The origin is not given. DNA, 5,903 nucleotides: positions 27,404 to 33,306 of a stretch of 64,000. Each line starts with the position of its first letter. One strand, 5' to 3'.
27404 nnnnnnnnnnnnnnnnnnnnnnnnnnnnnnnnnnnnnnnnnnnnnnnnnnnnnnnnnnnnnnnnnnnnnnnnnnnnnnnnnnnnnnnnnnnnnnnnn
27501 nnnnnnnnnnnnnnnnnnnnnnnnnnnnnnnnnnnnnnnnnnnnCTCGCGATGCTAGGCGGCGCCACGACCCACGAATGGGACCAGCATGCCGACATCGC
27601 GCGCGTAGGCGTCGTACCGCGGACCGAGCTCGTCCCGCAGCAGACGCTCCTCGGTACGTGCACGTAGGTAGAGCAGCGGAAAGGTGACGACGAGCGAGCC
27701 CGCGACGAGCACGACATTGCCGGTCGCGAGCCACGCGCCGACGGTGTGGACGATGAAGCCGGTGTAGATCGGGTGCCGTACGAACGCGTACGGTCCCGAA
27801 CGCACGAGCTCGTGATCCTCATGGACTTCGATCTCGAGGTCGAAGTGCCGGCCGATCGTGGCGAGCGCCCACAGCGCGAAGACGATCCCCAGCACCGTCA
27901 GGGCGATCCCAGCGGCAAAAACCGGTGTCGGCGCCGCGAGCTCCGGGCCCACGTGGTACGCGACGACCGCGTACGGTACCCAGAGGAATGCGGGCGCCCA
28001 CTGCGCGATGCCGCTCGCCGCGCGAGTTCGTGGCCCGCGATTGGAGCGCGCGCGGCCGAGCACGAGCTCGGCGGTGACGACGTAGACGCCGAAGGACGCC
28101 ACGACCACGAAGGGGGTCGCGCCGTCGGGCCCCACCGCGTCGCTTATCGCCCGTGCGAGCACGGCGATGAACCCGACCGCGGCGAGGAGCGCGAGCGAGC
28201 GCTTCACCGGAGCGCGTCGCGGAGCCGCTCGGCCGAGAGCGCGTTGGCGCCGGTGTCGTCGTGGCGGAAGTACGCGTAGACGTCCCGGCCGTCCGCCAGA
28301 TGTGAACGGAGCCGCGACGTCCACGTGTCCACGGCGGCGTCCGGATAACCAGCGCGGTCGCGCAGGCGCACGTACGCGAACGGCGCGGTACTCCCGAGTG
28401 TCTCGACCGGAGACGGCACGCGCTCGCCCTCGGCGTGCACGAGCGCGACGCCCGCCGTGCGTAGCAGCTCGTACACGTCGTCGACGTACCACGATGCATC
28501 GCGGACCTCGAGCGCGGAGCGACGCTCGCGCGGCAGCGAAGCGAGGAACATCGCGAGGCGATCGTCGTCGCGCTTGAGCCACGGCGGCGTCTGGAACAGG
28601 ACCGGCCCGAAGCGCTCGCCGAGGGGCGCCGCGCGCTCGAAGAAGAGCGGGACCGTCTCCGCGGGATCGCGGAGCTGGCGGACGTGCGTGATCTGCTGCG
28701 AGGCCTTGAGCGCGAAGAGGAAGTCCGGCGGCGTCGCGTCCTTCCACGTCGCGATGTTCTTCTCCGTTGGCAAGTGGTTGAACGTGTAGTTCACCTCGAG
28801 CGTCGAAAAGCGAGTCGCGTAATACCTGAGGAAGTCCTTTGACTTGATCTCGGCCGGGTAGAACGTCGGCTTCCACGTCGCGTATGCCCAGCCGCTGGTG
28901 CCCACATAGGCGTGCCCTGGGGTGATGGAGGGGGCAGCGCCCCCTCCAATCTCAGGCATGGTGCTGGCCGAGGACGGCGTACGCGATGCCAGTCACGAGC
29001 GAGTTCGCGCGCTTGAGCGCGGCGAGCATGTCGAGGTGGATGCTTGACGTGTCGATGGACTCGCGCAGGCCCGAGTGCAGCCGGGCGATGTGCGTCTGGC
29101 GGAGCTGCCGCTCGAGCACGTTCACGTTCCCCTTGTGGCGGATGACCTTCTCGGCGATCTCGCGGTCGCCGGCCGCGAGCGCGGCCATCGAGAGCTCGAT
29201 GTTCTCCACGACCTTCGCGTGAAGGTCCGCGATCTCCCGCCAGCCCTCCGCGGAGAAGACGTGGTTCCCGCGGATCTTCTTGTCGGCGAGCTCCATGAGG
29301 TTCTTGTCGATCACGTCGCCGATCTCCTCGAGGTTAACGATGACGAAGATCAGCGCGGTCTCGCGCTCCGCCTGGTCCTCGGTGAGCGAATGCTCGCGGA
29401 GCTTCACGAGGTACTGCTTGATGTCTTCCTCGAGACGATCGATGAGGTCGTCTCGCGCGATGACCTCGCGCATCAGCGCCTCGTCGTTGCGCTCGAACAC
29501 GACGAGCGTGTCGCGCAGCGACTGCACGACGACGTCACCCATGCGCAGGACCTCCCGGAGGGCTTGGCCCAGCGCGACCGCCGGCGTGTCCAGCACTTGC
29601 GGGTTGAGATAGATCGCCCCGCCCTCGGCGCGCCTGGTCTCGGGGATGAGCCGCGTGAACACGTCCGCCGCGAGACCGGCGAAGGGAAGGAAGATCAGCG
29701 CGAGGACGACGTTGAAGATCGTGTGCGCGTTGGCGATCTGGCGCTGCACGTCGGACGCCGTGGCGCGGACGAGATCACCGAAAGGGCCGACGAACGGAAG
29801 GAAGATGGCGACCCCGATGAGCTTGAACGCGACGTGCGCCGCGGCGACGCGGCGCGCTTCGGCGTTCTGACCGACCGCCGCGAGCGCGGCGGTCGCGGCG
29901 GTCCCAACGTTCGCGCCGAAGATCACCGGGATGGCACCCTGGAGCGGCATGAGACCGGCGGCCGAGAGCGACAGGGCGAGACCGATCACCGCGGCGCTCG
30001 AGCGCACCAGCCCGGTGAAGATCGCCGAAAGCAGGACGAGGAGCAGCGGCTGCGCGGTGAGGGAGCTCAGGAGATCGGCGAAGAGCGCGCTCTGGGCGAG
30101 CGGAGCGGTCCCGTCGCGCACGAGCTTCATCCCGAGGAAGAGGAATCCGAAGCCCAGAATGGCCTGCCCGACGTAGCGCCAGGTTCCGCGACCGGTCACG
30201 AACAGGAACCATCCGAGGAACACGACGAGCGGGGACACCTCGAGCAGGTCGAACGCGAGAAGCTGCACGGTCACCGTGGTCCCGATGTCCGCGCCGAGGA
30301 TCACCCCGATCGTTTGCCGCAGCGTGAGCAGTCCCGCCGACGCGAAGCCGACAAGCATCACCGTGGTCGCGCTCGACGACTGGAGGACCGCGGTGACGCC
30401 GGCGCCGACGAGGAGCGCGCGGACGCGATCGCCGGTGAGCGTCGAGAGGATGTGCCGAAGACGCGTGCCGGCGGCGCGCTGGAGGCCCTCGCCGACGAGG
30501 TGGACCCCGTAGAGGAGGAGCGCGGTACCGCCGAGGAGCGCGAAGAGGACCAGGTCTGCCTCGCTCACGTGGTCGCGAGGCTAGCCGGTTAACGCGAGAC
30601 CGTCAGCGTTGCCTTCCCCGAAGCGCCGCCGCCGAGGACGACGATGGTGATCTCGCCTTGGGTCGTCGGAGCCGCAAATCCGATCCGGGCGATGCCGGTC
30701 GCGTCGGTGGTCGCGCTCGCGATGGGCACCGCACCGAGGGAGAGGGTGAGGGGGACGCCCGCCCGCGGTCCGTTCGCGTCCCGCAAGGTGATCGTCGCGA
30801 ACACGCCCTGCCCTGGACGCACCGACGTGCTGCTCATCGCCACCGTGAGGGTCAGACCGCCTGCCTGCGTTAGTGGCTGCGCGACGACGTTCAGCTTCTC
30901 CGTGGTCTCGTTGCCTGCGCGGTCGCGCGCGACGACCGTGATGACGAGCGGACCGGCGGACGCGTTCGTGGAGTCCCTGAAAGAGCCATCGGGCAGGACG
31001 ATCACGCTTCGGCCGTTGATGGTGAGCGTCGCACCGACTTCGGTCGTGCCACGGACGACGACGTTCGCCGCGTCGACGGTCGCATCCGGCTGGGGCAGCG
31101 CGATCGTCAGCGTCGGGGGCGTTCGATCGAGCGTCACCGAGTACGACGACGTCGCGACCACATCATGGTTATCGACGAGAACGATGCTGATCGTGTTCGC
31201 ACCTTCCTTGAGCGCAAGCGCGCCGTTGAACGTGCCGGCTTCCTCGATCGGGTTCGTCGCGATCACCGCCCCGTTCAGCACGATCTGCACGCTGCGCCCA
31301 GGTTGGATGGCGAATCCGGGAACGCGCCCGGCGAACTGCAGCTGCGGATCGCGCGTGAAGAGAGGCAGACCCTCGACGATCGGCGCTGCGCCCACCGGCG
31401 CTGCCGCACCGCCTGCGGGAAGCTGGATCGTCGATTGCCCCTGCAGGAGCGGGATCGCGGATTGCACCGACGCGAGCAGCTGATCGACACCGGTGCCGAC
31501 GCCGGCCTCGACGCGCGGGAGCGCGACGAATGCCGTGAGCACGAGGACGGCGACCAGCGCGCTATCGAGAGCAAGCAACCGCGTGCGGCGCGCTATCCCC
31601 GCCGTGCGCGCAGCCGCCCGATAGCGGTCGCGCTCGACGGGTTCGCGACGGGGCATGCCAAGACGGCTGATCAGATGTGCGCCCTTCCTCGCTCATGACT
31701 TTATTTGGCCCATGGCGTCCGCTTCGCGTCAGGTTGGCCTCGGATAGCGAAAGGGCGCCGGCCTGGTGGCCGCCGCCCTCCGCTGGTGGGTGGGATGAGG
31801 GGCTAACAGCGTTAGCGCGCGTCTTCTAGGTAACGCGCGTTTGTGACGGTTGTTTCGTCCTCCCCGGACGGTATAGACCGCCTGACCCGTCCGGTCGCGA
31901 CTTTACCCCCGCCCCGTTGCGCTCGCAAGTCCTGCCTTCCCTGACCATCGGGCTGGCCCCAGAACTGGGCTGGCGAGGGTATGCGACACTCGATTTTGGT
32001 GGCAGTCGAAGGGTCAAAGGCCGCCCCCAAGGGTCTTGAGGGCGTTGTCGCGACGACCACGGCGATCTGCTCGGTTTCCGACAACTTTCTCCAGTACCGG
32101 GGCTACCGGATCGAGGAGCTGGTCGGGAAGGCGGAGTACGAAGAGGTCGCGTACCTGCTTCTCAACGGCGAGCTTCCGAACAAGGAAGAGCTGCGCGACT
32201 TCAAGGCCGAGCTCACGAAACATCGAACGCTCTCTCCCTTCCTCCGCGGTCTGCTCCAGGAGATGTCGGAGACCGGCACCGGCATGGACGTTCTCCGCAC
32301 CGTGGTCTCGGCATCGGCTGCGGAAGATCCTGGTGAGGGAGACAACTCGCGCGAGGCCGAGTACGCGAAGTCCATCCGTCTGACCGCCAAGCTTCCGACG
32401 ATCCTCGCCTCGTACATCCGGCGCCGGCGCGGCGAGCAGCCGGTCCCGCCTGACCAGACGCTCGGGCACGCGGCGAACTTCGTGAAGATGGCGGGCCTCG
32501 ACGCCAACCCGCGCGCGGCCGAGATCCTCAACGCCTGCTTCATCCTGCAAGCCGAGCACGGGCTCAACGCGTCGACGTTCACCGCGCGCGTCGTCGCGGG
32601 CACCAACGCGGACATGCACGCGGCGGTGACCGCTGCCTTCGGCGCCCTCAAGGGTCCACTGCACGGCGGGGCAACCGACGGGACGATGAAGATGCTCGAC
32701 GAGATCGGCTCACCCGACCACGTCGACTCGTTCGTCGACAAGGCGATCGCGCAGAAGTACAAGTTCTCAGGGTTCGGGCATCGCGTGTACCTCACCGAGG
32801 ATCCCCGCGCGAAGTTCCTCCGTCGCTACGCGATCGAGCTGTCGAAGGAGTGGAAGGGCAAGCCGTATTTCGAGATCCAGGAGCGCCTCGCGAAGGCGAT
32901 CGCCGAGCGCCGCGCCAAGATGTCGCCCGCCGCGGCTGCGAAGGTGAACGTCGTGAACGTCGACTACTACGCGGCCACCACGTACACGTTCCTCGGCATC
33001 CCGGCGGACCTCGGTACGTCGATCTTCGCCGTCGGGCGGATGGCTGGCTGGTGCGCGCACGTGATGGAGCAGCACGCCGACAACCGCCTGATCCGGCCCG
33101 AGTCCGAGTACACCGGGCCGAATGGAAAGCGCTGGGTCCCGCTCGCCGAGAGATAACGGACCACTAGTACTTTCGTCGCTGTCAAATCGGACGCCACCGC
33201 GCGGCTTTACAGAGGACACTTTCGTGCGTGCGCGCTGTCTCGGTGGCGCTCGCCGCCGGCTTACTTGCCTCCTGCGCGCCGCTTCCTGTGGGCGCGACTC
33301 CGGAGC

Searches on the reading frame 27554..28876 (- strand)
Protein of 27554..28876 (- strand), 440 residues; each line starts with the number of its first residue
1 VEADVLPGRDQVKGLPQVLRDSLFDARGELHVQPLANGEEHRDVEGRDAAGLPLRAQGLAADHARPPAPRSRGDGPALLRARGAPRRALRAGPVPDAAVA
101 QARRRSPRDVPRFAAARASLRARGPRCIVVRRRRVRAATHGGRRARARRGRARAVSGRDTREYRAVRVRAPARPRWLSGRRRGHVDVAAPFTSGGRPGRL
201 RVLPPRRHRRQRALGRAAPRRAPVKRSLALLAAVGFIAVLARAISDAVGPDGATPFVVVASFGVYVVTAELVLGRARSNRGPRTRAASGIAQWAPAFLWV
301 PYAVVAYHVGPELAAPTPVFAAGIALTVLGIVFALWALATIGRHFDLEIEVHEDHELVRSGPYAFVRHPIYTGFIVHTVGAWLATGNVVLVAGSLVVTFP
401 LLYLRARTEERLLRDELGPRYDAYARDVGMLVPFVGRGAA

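Call 10: search_protein_families(library=pfam, proteins=[window:27554-28876:-], max_evalue=0.001)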
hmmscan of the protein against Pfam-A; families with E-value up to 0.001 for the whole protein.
window:27554-28876:- (440 aa): 2 families
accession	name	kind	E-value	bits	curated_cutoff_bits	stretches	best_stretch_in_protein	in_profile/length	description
PF04140.19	ICMT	-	2.9e-16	60.1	24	1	324-413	2-93/95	Isoprenylcysteine carboxyl methyltransferase (ICMT) family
PF04191.18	PEMT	-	7.9e-13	49.2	25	1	321-415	4-100/105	Phospholipid methyltransferase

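Call 42: search_protein_families(library=ncbifam, proteins=[window:27554-28876:-], max_evalue=0.001)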
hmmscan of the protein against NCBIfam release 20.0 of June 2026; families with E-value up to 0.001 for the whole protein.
window:27554-28876:- (440 aa): 3 families
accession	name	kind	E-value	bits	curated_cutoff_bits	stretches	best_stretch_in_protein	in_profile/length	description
NF040696.1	isopcys_mtase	equivalog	2.7e-20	73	160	1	312-434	67-189/190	protein-S-isoprenylcysteine O-methyltransferase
NF045656.1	MeththiolMtaseMddA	equivalog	4.1e-08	32.8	270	1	356-433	164-238/238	methanethiol S-methyltransferase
TIGR04571.1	LmtA_Leptospira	exception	5.7e-06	26.2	325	1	358-433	89-164/252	lipid A Kdo2 1-phosphate O-methyltransferase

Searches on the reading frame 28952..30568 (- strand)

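Call 10: search_protein_families(library=pfam, proteins=[window:28952-30568:-], max_evalue=0.001)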
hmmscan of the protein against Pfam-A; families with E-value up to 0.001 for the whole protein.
window:28952-30568:- (538 aa): 2 families
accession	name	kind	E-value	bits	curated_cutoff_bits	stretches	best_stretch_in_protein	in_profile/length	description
PF02690.20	Na_Pi_cotrans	-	1.8e-61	206.6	29.1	2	17-150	1-135/137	Na+/Pi-cotransporter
PF01895.24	PhoU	-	1.1e-19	71.1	23.5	2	340-419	1-81/89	PhoU domain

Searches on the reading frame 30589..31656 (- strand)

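Call 10: search_protein_families(library=pfam, proteins=[window:30589-31656:-], max_evalue=0.001)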
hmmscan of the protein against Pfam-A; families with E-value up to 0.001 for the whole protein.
window:30589-31656:- (355 aa): 3 families
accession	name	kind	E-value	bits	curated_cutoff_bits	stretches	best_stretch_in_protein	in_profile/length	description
PF09136.16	Glucodextran_B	-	2.1e-16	60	27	1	181-260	1-82/83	Glucodextranase, domain B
PF17936.7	Big_6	-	2.2e-05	25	27.6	0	191-253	7-76/83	Bacterial Ig domain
PF19077.6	Big_13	-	8e-05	23.5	27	0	197-257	43-98/102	Bacterial Ig-like domain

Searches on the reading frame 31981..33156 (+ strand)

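Call 72: search_protein_families(library=pfam, proteins=[window:31981-33156:+], max_evalue=0.0001)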
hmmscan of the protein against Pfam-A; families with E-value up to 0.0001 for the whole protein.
window:31981-33156:+ (391 aa): 1 family
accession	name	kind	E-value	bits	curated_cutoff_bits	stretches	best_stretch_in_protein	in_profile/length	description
PF00285.26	Citrate_synt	-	6.7e-119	397.5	27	1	18-373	1-356/357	Citrate synthase, C-terminal domain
